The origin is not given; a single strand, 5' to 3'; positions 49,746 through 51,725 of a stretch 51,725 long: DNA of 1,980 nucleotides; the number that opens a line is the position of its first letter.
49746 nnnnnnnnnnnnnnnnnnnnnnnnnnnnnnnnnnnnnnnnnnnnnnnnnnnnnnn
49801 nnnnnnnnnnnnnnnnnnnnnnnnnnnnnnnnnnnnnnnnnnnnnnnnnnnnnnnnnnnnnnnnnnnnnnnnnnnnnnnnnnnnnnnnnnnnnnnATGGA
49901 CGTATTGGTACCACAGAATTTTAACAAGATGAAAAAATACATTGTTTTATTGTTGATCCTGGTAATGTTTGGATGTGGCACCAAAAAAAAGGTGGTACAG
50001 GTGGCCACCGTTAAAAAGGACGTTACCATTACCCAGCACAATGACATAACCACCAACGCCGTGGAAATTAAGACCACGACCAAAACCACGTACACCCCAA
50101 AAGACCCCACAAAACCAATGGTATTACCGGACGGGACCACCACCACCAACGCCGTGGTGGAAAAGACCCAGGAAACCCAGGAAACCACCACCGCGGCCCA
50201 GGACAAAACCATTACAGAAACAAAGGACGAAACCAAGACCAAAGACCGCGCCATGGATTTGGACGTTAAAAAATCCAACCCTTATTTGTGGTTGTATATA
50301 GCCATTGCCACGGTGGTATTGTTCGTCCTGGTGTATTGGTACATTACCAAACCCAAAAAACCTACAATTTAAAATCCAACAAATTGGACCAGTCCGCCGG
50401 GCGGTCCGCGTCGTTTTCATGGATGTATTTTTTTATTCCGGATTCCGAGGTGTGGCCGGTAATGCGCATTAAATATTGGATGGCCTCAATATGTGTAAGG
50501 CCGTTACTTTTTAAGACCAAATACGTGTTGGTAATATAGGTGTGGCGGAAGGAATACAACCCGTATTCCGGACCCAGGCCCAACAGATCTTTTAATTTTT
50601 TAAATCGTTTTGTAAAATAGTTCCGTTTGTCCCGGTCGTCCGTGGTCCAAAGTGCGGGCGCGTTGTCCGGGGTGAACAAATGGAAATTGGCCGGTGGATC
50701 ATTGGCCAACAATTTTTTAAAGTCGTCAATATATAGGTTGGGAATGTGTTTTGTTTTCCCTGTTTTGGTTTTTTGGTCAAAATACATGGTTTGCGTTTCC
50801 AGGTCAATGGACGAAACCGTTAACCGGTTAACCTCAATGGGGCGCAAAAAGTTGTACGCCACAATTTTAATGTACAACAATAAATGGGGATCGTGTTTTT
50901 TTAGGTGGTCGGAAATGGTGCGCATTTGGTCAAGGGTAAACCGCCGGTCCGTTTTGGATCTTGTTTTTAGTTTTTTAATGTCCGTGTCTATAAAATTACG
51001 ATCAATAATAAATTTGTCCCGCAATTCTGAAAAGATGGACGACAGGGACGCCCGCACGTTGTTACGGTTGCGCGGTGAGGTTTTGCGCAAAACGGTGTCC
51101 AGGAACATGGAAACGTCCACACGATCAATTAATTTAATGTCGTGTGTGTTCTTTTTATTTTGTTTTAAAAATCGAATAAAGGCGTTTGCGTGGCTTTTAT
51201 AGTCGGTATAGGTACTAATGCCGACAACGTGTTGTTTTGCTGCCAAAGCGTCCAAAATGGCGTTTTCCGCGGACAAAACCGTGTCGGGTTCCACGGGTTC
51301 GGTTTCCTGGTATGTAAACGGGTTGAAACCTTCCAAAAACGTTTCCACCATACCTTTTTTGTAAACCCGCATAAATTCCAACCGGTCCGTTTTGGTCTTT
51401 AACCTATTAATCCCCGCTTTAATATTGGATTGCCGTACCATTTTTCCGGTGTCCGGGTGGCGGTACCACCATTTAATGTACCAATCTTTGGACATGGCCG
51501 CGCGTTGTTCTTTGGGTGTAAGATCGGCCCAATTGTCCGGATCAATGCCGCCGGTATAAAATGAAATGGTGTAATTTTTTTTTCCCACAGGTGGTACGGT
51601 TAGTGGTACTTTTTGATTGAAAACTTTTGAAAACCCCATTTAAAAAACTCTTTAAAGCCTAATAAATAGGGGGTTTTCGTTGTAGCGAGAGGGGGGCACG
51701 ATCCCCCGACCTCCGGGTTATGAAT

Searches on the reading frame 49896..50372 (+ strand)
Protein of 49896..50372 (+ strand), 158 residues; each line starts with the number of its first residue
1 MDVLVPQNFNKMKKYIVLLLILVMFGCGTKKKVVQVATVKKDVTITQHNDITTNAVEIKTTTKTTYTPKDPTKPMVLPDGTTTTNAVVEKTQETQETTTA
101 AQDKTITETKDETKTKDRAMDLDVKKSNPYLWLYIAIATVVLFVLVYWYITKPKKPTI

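Call 41: search_protein_families(library=phrogs, proteins=[window:49896-50372:+], max_evalue=0.001)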
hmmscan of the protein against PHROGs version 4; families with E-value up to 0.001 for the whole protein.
window:49896-50372:+ (158 aa): 1 family
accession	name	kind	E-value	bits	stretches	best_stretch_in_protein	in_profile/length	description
phrog_5885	-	unknown function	2.1e-06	29.1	1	12-149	1-125/127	-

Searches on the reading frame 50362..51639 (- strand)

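Call 41: search_protein_families(library=phrogs, proteins=[window:50362-51639:-], max_evalue=0.001)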
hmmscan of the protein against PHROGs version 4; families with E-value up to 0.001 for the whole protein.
window:50362-51639:- (425 aa): 2 families
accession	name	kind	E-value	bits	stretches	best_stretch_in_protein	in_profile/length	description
phrog_1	-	integration and excision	1.1e-31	111.8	1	55-422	122-452/611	integrase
phrog_216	-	integration and excision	5.3e-15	56.3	1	194-411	17-227/301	integrase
